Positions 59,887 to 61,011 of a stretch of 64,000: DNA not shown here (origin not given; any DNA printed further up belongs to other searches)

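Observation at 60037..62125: GroEL-like protein stripped to its equatorial domain, coupled to an FAD oxidoreductase inside a sugar ABC operon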

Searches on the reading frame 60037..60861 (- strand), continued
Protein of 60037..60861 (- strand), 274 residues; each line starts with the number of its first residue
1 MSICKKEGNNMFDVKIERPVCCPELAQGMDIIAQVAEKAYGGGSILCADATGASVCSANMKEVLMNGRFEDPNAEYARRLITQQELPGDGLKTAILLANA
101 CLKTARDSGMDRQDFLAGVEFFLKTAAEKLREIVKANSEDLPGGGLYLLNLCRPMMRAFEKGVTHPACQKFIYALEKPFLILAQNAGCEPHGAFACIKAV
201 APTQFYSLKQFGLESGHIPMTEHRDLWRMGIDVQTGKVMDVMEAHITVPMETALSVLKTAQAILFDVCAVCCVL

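Call 30: search_protein_families(library=pfam, proteins=[L010:4257-5282:+, L010:5499-6500:+, L010:6566-7027:+, L010:7042-8559:+, L010:11003-12751:+, L010:12970-14586:+, L021:4437-5480:+, L021:5581-6639:+, L021:10779-11783:+, L021:11801-12706:+], max_evalue=0.00001)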
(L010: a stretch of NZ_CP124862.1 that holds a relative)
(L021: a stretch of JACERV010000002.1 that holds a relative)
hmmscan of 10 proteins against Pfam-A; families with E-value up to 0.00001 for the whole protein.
L010:4257-5282:+ (341 aa): 4 families
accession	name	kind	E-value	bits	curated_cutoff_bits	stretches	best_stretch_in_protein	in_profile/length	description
PF13377.12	Peripla_BP_3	-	8.3e-23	81.7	26.5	1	181-339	4-166/167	Periplasmic binding protein-like domain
PF00356.27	LacI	-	5.4e-14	52.1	27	1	10-50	4-44/46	Bacterial regulatory proteins, lacI family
PF13407.12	Peripla_BP_4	-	6.7e-12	45.9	35.1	1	115-288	47-222/258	Periplasmic binding protein domain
PF00532.27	Peripla_BP_1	-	5.8e-11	42.8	22.2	1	119-285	52-226/281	Periplasmic binding proteins and sugar binding domain of LacI family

L010:5499-6500:+ (333 aa): 1 family
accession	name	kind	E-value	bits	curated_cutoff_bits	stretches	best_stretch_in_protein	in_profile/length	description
PF03401.19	TctC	-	3.7e-28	99.2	27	1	62-323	1-263/274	Tripartite tricarboxylate transporter family receptor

L010:6566-7027:+ (153 aa): 1 family
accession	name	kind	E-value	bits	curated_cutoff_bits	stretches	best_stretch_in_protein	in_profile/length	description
PF07331.16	TctB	-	9.6e-18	65.1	29.1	1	10-153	2-137/137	Tripartite tricarboxylate transporter TctB family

L010:7042-8559:+ (505 aa): 1 family
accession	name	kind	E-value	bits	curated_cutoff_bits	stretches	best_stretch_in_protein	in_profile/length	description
PF01970.21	TctA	-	6.9e-149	496.5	28.9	1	22-442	2-423/423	Tripartite tricarboxylate transporter TctA family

L010:11003-12751:+ (582 aa): 1 family
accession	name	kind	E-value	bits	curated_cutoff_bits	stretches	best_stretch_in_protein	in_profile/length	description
PF14104.11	DUF4277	-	5.9e-18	65.7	25.4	1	43-140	12-108/109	Domain of unknown function (DUF4277)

L010:12970-14586:+ (538 aa): 1 family
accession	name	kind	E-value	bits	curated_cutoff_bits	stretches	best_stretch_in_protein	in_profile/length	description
PF03323.18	GerA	-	4.9e-169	563.2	27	1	58-519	2-465/466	Bacillus/Clostridium GerA spore germination protein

L021:4437-5480:+ (347 aa): 4 families
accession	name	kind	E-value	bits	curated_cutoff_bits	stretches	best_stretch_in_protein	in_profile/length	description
PF13377.12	Peripla_BP_3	-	2.7e-25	89.8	26.5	1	189-346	4-166/167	Periplasmic binding protein-like domain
PF00356.27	LacI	-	2.8e-14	53.1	27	1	18-58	4-44/46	Bacterial regulatory proteins, lacI family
PF00532.27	Peripla_BP_1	-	7.1e-12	45.8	22.2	1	118-323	42-259/281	Periplasmic binding proteins and sugar binding domain of LacI family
PF13407.12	Peripla_BP_4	-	1.2e-11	45.1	35.1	1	120-295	44-221/258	Periplasmic binding protein domain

L021:5581-6639:+ (352 aa): 2 families
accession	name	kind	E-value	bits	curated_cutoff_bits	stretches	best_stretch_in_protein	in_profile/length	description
PF03401.19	TctC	-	6.6e-28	98.4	27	1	81-344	1-265/274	Tripartite tricarboxylate transporter family receptor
PF01547.30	SBP_bac_1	-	1.2e-06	29.2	26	1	120-263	52-261/307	Bacterial extracellular solute-binding protein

L021:10779-11783:+ (334 aa): 3 families
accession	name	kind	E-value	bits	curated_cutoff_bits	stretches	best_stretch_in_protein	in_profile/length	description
PF01408.29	GFO_IDH_MocA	-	2.4e-24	86.8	24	1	2-123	1-120/120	Oxidoreductase family, NAD-binding Rossmann fold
PF22725.1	GFO_IDH_MocA_C3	-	8.4e-16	58.5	27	1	131-246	1-123/124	GFO/IDH/MocA C-terminal domain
PF02894.22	GFO_IDH_MocA_C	-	3.9e-14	53.4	22.9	1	135-316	1-210/218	Oxidoreductase family, C-terminal alpha/beta domain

L021:11801-12706:+ (301 aa): 1 family
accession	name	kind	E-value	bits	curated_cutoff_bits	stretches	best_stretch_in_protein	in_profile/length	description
PF01261.30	AP_endonuc_2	-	3.3e-31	109.3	31.1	1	37-294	4-246/249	Xylose isomerase-like TIM barrel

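Call 38: list_cluster_members(proteins=[P0028, L009:10001-10792:+, L010:10001-10801:+, L019:6203-7024:+, L025:9959-10750:+, L009:8707-9984:+, L019:4893-6179:+])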
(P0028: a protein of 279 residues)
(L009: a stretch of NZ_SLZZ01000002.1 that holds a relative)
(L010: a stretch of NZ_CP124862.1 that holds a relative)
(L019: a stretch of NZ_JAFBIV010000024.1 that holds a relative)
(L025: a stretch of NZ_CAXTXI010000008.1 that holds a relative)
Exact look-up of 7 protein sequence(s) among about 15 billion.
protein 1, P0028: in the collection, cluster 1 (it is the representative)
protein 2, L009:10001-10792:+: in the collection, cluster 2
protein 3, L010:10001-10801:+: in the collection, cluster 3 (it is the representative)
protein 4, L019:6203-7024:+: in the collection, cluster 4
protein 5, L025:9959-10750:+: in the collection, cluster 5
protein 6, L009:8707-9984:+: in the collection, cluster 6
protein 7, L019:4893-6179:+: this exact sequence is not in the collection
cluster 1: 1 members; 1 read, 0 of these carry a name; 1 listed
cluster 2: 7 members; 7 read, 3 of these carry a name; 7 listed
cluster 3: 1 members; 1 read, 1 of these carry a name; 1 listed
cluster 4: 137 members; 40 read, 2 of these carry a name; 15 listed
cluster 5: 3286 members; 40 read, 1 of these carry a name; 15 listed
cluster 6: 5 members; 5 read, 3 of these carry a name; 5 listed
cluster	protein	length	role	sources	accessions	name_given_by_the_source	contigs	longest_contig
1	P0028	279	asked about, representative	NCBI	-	-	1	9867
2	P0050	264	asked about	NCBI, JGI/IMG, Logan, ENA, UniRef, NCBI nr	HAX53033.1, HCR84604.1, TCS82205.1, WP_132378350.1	TCP-1/cpn60 chaperonin family protein [Muricomes intestini] | chaperonin GroEL (HSP60 family) | TCP-1/cpn60 chaperonin family protein n=1 Tax=Muricomes intestini TaxID=1796634 ...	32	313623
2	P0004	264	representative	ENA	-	-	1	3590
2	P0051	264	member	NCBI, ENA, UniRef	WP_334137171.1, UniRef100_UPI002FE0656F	TCP-1/cpn60 chaperonin family protein [Muricomes intestini] | TCP-1/cpn60 chaperonin family protein n=1 Tax=Muricomes intestini TaxID=1796634 ...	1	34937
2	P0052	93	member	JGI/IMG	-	hypothetical protein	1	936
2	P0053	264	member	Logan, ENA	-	-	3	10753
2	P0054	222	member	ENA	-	-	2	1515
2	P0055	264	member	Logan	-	-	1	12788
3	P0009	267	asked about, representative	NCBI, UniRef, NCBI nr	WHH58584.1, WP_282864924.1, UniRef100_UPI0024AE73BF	TCP-1/cpn60 chaperonin family protein [Petroclostridium sp. X23] | TCP-1/cpn60 chaperonin family protein n=1 Tax=Petroclostridium sp. X23 TaxID=3045146 ...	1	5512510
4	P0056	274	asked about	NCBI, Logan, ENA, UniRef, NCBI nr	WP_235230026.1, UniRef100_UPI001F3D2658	TCP-1/cpn60 chaperonin family protein [Oscillibacter valericigenes] | TCP-1/cpn60 chaperonin family protein n=1 Tax=Oscillibacter valericigenes TaxID=351091 ...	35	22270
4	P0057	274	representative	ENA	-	-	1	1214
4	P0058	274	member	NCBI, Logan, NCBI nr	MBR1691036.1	MAG: hypothetical protein IJ713_09740 [Oscillibacter sp.] | hypothetical protein [Oscillibacter sp.]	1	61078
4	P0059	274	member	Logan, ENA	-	-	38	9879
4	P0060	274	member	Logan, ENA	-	-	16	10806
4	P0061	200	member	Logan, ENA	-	-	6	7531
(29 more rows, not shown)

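Call 39: predict_structure(alignment_id=A2)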
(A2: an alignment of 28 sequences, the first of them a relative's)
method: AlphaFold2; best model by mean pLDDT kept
length: 264 residues; sequences in the alignment: 28
mean_pLDDT: 88.8   pTM: 0.87
mean pLDDT of the five models: 88.8, 87.8, 86.6, 86.3, 86.0
residues with pLDDT >= 90: 186; 70-90: 51; 50-70: 19; < 50: 8
segments of 3 or more residues with pLDDT < 50: 195-200
pLDDT, mean of each block of 10 residues (from residue 1): 75 97 97 93 95 96 97 93 98 95 95 96 85 93 90 83 96 95 86 53 52 74 89 93 97 97 89
secondary structure, 60 per line:
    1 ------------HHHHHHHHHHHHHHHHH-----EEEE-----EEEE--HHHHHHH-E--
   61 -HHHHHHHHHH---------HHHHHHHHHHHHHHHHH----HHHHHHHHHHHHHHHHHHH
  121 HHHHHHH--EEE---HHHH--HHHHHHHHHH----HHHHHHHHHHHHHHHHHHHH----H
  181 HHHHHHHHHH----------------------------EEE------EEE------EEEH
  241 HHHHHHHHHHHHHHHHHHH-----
elements in order: H13-29 E35-38 E44-47 H50-56 H62-71 H81-97 H102-127 E130-132 H136-139 H142-151 H156-175 H180-190 E219-221 E228-230 E237-239 H240-259

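Call 41: fold_search(model_id=the predicted structure, library=pdb)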
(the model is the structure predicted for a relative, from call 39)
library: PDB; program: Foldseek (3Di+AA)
matches with E <= 10: 616; with E <= 0.001: 159
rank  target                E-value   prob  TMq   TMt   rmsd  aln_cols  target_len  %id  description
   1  8hki_H                1.1e-09  1.00  0.68  0.70   5.1       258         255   19  Human TRiC open state (released 2023-12-13)
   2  8hki_A                5.2e-09  1.00  0.70  0.72   6.4       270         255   19  Human TRiC open state (released 2023-12-13)
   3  9unw_C                1.0e-08  1.00  0.71  0.76   4.4       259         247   19  mouse PDCD5-TRiC complex (released 2026-03-25)
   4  8hki_Z                1.5e-08  1.00  0.69  0.71   4.0       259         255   20  Human TRiC open state (released 2023-12-13)
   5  8hki_h                1.5e-08  1.00  0.69  0.55   5.0       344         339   15  Human TRiC open state (released 2023-12-13)
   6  8hki_D                1.6e-08  1.00  0.71  0.74   4.4       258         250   17  Human TRiC open state (released 2023-12-13)
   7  9unw_A                2.2e-08  1.00  0.70  0.75   4.6       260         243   19  mouse PDCD5-TRiC complex (released 2026-03-25)
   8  8hki_d                3.2e-08  1.00  0.66  0.64   6.0       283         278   15  Human TRiC open state (released 2023-12-13)
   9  4xci_A                3.9e-08  1.00  0.69  0.59   5.9       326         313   18  Crystal structure of a hexadecameric TF55 complex from S. solfataricus, crystal form II (released 2016-02-10)
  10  8hki_G                4.1e-08  1.00  0.69  0.71   5.1       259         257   19  Human TRiC open state (released 2023-12-13)
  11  8hki_a                4.5e-08  1.00  0.71  0.65   6.9       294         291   18  Human TRiC open state (released 2023-12-13)
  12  7nvo_G                5.5e-08  1.00  0.66  0.69   4.9       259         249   19  Human TRiC complex in open state with nanobody bound (released 2022-03-02)
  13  9unw_H                6.7e-08  1.00  0.65  0.72   5.4       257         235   18  mouse PDCD5-TRiC complex (released 2026-03-25)
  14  7nvo_H                8.6e-08  1.00  0.71  0.74   3.5       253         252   19  Human TRiC complex in open state with nanobody bound (released 2022-03-02)
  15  9unw_I                8.6e-08  1.00  0.70  0.75   3.8       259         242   16  mouse PDCD5-TRiC complex (released 2026-03-25)
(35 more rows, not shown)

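Call 42: search_solved_structures(query=A2, max_evalue=0.001, show_alignments=4)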
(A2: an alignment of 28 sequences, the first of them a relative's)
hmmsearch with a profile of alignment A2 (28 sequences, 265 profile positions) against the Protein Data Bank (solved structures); distinct sequences matched with E-value up to 0.001: 153 (the best 60 are shown).
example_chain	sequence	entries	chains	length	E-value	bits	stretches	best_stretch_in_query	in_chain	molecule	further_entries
9rwq_N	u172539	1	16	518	3.8e-20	75.2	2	117-191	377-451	Ancestral Group II Chaperonin (ACII)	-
9rwp_A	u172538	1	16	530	8.8e-19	70.8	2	106-191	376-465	Ancestral Group II Chaperonin (ACII)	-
9rwr_A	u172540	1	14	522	2.6e-18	69.2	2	10-129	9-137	Ancestral Fibrobacteres-Chlorobi-Bacteroidetes Group Chaperonin (AFCB)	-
5da8_A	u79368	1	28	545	1.2e-16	63.8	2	11-129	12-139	60 kDa chaperonin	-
4v4o_A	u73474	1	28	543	1.5e-16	63.4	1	110-182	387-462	cpn60(GroEL)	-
1q2v_A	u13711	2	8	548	6.4e-16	61.4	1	20-125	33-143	Thermosome alpha subunit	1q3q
1q3s_A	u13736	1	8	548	6.5e-16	61.4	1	20-125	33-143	Thermosome alpha subunit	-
9k47_A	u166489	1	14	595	1.6e-15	60.1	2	13-123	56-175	glomalin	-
1q3r_A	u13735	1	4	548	2e-15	59.7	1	20-125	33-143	Thermosome alpha subunit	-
9c0d_A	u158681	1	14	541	2.7e-15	59.3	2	108-182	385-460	Chaperonin GroEL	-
3rtk_A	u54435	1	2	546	1.1e-14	57.3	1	1-126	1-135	60 kDa chaperonin 2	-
5cdi_A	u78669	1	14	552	2.8e-14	56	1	9-125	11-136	Chaperonin 60B1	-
6xhi_A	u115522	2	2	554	3.2e-14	55.8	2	17-126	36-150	Thermosome subunit beta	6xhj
4xcg_B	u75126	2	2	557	3.3e-14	55.8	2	17-126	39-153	Thermosome subunit beta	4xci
3j1e_A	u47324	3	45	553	3.3e-14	55.8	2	127-190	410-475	Chaperonin beta subunit | Chaperonin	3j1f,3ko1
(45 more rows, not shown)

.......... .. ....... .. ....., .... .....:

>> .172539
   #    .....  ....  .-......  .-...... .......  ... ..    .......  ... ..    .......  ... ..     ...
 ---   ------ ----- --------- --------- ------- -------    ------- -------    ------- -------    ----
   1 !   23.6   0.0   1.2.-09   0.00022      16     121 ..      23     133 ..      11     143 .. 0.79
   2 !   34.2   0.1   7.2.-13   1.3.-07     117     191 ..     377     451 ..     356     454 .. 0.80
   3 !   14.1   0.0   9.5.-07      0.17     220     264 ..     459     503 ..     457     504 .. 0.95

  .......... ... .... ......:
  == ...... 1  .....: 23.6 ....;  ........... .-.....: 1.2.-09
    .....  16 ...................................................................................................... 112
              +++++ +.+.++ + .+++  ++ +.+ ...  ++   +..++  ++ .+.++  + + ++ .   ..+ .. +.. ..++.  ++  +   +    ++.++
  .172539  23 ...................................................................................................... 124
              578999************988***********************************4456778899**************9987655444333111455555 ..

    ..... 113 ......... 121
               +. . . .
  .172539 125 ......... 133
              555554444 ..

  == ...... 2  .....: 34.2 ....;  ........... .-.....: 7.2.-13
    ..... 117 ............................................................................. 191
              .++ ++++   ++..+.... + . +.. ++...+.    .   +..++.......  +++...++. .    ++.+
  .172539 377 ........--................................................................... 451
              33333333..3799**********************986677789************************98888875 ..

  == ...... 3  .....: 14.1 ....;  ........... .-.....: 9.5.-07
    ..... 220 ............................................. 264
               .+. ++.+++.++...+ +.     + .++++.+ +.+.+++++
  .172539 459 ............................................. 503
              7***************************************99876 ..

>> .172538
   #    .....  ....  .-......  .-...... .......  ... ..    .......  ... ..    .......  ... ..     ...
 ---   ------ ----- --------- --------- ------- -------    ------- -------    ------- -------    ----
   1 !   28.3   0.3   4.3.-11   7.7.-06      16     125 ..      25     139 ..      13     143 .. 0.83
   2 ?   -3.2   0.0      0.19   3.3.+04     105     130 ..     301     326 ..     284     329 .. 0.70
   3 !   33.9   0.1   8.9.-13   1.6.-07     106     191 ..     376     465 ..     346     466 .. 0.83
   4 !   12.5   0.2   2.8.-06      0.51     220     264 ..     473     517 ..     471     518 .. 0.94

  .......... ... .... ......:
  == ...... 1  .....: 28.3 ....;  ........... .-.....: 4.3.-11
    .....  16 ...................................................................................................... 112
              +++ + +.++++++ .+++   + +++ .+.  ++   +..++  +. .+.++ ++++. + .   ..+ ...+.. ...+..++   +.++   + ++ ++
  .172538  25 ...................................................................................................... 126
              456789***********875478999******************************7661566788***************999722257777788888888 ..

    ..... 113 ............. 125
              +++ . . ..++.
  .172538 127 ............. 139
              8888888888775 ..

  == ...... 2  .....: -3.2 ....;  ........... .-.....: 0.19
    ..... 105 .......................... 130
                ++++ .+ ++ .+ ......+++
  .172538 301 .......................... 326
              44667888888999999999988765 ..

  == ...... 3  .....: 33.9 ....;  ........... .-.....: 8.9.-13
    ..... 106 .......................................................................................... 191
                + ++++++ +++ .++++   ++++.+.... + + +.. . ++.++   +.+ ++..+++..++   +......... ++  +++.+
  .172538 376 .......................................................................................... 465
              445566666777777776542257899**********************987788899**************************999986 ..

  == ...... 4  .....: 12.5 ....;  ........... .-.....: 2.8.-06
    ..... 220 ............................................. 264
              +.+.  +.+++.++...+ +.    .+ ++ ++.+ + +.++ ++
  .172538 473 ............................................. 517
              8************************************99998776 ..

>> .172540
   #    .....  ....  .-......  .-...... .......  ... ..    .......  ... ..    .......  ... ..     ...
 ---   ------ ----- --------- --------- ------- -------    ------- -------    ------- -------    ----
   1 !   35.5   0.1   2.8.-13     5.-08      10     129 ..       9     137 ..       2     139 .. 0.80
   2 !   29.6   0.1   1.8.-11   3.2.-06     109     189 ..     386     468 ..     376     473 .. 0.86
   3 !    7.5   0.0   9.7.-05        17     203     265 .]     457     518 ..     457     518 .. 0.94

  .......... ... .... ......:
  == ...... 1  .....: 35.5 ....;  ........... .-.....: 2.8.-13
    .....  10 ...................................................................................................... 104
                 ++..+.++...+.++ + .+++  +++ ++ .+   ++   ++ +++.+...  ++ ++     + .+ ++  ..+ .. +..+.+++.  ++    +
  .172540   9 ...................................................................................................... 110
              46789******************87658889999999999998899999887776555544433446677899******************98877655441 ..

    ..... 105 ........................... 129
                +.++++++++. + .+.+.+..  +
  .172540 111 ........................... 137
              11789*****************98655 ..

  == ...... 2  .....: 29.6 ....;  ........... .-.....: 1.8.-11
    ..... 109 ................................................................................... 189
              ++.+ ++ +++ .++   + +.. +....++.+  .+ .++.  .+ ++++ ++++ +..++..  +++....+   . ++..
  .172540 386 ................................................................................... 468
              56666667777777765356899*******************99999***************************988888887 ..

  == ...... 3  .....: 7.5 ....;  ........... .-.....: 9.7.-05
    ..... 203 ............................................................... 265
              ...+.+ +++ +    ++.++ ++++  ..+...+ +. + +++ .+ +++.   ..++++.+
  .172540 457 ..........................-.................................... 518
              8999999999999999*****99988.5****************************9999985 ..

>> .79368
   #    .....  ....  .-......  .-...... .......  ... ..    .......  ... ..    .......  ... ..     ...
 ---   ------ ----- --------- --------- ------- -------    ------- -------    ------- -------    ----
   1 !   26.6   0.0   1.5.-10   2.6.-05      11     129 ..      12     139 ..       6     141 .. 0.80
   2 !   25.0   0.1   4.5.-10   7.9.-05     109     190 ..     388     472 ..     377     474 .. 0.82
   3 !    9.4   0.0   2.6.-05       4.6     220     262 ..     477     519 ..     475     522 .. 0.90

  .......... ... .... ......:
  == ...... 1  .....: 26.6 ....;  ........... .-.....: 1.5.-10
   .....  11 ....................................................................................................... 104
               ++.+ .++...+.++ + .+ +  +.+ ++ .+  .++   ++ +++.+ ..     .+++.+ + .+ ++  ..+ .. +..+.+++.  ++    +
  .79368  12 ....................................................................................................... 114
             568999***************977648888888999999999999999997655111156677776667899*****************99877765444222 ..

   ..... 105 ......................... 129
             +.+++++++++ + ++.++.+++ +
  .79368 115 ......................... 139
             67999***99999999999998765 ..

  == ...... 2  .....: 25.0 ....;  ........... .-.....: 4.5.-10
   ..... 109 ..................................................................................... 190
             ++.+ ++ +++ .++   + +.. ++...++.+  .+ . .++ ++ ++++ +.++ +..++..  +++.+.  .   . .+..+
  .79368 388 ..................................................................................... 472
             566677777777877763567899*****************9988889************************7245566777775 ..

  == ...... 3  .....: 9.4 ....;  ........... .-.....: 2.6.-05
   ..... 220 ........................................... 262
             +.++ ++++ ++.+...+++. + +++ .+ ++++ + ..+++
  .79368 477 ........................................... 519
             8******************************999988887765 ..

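Call 46: find_encoding_contigs(protein=P0028, flank=10000, max_places=3)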
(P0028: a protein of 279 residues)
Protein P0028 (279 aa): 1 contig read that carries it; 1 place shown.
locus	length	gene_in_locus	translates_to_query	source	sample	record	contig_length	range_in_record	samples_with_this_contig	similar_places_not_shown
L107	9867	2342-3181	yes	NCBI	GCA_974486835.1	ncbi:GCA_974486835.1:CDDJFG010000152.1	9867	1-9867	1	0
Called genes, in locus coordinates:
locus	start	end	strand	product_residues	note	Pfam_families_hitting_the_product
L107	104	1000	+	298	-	PF00528:BPD_transp_1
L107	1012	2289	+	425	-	PF01946:Thi4 (weak), PF00890:FAD_binding_2 (faint), PF01134:GIDA (faint), PF07992:Pyr_redox_2 (weak), PF12831:FAD_oxidored, PF13450:NAD_binding_8 (weak)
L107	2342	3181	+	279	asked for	PF00118:Cpn60_TCP1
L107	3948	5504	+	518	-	PF22483:Mu-transpos_C_2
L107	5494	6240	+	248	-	PF01695:IstB_IS21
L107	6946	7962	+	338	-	PF00356:LacI, PF00532:Peripla_BP_1, PF13407:Peripla_BP_4, PF13377:Peripla_BP_3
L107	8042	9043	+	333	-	PF00532:Peripla_BP_1, PF13407:Peripla_BP_4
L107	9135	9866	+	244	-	?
